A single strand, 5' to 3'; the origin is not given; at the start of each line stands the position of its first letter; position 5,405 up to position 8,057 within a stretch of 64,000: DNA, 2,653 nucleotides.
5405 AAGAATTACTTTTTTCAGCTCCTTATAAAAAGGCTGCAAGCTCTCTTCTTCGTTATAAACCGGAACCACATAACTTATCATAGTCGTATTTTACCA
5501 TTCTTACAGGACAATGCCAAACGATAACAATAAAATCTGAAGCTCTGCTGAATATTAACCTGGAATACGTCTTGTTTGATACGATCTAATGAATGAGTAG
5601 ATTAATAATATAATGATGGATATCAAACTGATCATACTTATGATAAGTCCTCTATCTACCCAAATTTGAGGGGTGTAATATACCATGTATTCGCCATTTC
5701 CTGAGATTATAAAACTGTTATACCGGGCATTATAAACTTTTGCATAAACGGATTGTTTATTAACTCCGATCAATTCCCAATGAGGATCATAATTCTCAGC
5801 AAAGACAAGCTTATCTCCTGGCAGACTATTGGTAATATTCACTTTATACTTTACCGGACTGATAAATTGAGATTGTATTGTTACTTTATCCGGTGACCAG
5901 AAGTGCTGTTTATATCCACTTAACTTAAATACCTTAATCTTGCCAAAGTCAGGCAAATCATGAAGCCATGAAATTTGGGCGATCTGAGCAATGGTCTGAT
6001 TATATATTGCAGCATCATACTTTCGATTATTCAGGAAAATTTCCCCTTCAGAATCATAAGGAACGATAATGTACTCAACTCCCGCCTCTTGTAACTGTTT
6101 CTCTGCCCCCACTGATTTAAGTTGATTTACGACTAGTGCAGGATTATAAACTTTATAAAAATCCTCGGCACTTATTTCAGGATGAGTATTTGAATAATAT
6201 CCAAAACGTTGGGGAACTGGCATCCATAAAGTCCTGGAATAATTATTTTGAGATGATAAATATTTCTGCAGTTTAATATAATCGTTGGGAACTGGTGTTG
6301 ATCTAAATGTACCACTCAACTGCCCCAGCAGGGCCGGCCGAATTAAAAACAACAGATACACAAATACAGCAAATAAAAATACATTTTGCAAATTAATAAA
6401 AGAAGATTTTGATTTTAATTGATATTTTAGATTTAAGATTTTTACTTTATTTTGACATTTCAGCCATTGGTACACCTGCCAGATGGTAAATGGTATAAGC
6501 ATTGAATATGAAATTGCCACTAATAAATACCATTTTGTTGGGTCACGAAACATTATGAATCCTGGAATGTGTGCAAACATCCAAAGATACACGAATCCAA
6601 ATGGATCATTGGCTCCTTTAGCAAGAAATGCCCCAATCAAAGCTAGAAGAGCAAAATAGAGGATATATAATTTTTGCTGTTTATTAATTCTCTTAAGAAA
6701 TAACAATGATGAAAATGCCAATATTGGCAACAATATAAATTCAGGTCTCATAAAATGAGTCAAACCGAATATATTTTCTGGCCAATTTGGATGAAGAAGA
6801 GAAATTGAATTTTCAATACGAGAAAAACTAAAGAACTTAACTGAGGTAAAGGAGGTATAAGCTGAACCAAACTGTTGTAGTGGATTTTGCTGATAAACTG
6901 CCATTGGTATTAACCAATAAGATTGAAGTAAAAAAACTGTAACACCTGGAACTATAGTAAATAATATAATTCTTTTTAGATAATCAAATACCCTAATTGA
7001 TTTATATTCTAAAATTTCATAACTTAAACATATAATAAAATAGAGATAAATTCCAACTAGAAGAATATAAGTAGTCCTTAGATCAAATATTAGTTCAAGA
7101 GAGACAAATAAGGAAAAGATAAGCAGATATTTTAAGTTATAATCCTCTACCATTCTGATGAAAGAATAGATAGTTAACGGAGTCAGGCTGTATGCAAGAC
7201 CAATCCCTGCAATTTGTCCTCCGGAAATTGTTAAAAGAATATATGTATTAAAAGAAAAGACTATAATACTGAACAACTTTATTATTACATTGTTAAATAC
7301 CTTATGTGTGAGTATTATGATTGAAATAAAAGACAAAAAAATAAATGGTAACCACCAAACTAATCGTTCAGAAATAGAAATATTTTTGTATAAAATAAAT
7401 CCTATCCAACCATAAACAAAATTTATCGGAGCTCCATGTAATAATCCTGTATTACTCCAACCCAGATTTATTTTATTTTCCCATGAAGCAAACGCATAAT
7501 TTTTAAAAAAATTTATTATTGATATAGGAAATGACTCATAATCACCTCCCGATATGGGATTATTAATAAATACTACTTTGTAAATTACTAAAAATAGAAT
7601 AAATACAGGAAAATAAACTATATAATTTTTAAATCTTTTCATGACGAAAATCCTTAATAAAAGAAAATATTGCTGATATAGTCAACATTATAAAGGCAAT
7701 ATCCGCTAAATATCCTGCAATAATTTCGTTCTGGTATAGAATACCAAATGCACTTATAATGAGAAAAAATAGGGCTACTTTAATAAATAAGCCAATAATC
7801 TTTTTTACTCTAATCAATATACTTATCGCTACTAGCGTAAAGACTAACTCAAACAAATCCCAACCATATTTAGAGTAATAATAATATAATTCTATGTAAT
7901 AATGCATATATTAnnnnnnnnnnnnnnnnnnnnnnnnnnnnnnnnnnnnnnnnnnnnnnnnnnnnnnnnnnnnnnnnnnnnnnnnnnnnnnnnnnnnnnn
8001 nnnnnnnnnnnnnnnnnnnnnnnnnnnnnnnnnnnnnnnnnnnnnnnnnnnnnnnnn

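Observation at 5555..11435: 1173-aa giant GT-C-like protein and its 695-aa paralog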

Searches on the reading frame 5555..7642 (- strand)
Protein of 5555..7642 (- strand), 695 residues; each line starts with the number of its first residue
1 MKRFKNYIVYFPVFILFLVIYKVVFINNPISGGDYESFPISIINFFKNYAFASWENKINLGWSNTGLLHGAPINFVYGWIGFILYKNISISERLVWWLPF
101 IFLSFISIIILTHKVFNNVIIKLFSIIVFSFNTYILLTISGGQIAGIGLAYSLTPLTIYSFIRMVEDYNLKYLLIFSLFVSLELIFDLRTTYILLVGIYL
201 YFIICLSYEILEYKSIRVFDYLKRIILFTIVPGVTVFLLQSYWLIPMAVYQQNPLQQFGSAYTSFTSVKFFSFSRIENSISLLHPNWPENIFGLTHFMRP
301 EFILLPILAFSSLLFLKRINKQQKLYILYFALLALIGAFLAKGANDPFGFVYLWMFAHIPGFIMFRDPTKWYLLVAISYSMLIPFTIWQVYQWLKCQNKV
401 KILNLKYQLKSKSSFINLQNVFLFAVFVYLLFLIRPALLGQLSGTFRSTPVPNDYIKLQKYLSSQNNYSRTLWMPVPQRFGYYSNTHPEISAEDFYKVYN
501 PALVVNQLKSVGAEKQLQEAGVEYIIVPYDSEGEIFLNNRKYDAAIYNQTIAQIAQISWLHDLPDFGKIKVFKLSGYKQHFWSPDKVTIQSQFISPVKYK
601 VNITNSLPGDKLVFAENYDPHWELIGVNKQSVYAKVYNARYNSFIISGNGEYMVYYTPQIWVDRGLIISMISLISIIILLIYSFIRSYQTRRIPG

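Call 4: search_protein_families(library=pfam, proteins=[window:5555-7642:-], max_evalue=0.1)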
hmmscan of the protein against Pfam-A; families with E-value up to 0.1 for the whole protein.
window:5555-7642:- (695 aa): 0 families

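Call 6: search_protein_families(library=ncbifam, proteins=[window:5555-7642:-], max_evalue=1)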
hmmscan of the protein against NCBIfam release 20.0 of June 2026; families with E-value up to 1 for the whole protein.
window:5555-7642:- (695 aa): 2 families
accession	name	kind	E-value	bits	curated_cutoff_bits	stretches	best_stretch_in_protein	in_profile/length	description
NF053599.1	transp_MmpA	equivalog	6.1e-07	28.4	210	1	303-473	257-398/543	MmpA family trehalose lipid delivery protein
TIGR03943.1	TIGR03943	equivalog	0.045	13.1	88.8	1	374-451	16-89/221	TIGR03943 family putative permease subunit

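Call 8: search_solved_structures(query=window:5555-7642:-, max_evalue=10)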
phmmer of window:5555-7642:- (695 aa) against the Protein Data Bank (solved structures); distinct sequences matched with E-value up to 10: 0.

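Call 22: find_homologous_proteins(query=window:5555-7642:-, max_evalue=0.001)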
Query window:5555-7642:- (695 aa): 1065 proteins with E <= 0.001 among 8000 candidates; the best 120 are listed.
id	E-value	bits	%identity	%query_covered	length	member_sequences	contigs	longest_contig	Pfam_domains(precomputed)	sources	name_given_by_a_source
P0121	0.0e+0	1545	100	100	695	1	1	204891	-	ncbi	-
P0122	6.6e-240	817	53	99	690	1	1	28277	-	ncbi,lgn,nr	ncbi:MAG TPA: hypothetical protein VMR41_00020 [Patescibacteria group bacterium]|nr:hypothetical pro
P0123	6.4e-205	701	55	90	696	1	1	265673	-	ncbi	-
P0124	9.2e-188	644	50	86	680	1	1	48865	-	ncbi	-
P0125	2.9e-187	643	46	96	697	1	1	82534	-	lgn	-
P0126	9.1e-183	628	45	99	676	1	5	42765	-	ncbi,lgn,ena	-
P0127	1.2e-182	628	48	95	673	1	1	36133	-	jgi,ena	-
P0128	8.5e-182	625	47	93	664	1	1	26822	-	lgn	-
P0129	3.2e-179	616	48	86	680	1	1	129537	-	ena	-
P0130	6.3e-179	615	46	96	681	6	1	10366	-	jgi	-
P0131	1.6e-178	614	44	97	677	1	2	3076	PF09586.17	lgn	-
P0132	1.4e-177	611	45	95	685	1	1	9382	-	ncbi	-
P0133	1.7e-177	610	45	96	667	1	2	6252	-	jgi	jgi:hypothetical protein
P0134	1.1e-176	608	46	98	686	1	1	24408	-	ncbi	-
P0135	1.1e-176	608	46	98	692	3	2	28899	-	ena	-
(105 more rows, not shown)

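Call 29: search_solved_structures(query=A2, max_evalue=1)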
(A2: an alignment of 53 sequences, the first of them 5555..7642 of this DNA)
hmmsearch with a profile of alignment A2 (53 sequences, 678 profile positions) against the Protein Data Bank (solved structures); distinct sequences matched with E-value up to 1: 1.
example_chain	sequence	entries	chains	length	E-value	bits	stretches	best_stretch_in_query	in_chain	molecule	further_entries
2mqa_A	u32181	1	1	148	0.88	11.3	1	19-93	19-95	Minor ampullate fibroin 1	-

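Call 40: predict_structure(alignment_id=A2)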
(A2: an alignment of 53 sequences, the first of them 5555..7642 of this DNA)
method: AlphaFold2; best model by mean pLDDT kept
length: 695 residues; sequences in the alignment: 53
mean_pLDDT: 87.7   pTM: 0.88
mean pLDDT of the five models: 87.7, 87.3, 85.0, 84.6, 82.7
residues with pLDDT >= 90: 441; 70-90: 183; 50-70: 43; < 50: 28
segments of 3 or more residues with pLDDT < 50: 273-298
pLDDT, mean of each block of 10 residues (from residue 1): 81 93 88 79 93 92 91 96 92 94 96 94 94 89 91 98 92 96 94 94 90 81 88 96 94 66 55 42 37 46 88 95 96 92 74 84 78 94 97 84 66 77 92 89 83 91 93 89 89 89 94 96 94 76 90 97 94 96 95 96 95 96 92 95 95 97 98 97 91 72
secondary structure, 60 per line:
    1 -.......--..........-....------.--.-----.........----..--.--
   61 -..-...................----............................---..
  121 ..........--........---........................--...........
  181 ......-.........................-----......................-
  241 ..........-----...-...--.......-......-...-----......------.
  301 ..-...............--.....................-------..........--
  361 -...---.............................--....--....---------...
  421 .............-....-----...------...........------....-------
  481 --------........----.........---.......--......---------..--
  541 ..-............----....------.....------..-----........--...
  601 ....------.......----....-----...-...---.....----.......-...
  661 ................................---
elements in order (helices of 4 or more, strands of 3 or more residues): H2-8 H11-20 H22-25 H41-49 H65-83 H88-115 H119-130 H133-140 H144-167 H170-186 H188-212 H218-239 H241-250 H265-271 H273-278 H288-293 H304-318 H321-341 H349-358 H368-396 E399-402 E405-408 H418-433 H435-438 H453-463 E470-473 E489-491 H492-496 H501-509 H513-519 E522-527 H544-555 E560-563 E570-574 E588-595 E598-604 E611-617 E622-625 E631-633 E635-637 E641-645 E650-656 H658-692

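Call 49: search_protein_families(library=pfam, alignment_id=A2, max_evalue=0.1)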
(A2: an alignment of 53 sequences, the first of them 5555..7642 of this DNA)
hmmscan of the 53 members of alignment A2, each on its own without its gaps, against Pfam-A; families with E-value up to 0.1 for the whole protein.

A. member 1, window:5555-7642:- (695 aa): 0 families

B. families by the number of members that match (of 53 scanned): 9 families
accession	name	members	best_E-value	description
PF11847.13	GT-C_AftD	4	2.4e-05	Alpha-(1->3)-arabinofuranosyltransferase, N-terminal GT-C domain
PF20176.3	DUF6541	2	0.009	Family of unknown function (DUF6541)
PF10131.15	PTPS_related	1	1.7e-07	6-pyruvoyl-tetrahydropterin synthase related domain; membrane protein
PF09586.16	YfhO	1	8.3e-05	Bacterial membrane protein YfhO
PF07495.19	Y_Y_Y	1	0.021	Y_Y_Y domain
PF17683.6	TFIIF_beta_N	1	0.027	TFIIF, beta subunit N-terminus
PF15086.11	UPF0542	1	0.052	Uncharacterised protein family UPF0542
PF07256.17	DUF1435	1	0.078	Protein of unknown function (DUF1435)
PF23265.1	Ig-like_KY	1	0.096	KY-like, immunoglobulin-like domain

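Call 58: search_protein_representatives(alignment_id=A2)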
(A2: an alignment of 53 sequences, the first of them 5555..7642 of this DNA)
Query: 53 sequences, 678 profile positions. Proteins with E-value up to 0.001 (for the whole library): 8053; up to 1e-10: 4728; up to 1e-30: 1798. The best 150 are listed.
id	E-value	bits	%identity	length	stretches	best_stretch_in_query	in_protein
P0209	3.3e-283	957.9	-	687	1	2-675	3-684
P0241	3.4e-263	891.8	-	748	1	2-677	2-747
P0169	1.4e-261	886.4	-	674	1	3-677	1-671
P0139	2.3e-260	882.4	-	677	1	2-676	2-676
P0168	5.7e-260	881.1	-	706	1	4-675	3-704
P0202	7.8e-260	880.7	-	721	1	5-673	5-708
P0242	3.0e-258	875.4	-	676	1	3-674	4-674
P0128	6.6e-258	874.3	-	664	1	3-673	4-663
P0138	2.5e-256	869.1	-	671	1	28-676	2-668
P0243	3.9e-256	868.5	-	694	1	4-677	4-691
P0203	3.1e-254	862.2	-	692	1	2-676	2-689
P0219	1.2e-251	853.6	-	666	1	4-678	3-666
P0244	9.1e-249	844.1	-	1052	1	5-677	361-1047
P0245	1.0e-247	840.6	-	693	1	4-676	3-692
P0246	2.0e-247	839.6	-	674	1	2-677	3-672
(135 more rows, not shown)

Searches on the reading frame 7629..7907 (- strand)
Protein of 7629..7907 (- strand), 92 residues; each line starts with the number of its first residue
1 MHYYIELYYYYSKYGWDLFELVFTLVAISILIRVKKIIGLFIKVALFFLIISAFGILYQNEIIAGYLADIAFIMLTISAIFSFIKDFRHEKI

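Call 4: search_protein_families(library=pfam, proteins=[window:7629-7907:-], max_evalue=0.1)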
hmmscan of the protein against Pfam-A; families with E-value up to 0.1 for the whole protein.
window:7629-7907:- (92 aa): 0 families

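Call 6: search_protein_families(library=ncbifam, proteins=[window:7629-7907:-], max_evalue=1)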
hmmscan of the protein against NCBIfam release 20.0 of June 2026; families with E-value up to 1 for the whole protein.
window:7629-7907:- (92 aa): 1 family
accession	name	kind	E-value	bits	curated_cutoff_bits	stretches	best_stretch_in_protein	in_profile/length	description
NF011354.0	PRK14772.1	equivalog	0.017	14.4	321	1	18-81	84-150/190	lipoprotein signal peptidase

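Call 90: find_homologous_proteins(query=A4, max_evalue=0.001)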
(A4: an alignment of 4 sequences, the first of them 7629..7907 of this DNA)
Query A4 (4 sequences) (92 aa, profile of the alignment): 5 proteins with E <= 0.001 among 8000 candidates.
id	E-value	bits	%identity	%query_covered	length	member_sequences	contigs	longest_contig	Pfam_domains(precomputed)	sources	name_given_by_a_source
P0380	1.5e-31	126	48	100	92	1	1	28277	-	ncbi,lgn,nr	ncbi:MAG TPA: hypothetical protein VMR41_00015 [Patescibacteria group bacterium]|nr:hypothetical pro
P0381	6.0e-31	124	100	100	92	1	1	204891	-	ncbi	-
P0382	9.3e-29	117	25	89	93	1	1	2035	-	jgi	jgi:hypothetical protein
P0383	1.7e-28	116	26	97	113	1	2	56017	-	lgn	-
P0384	1.8e-23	100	74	100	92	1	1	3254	-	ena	-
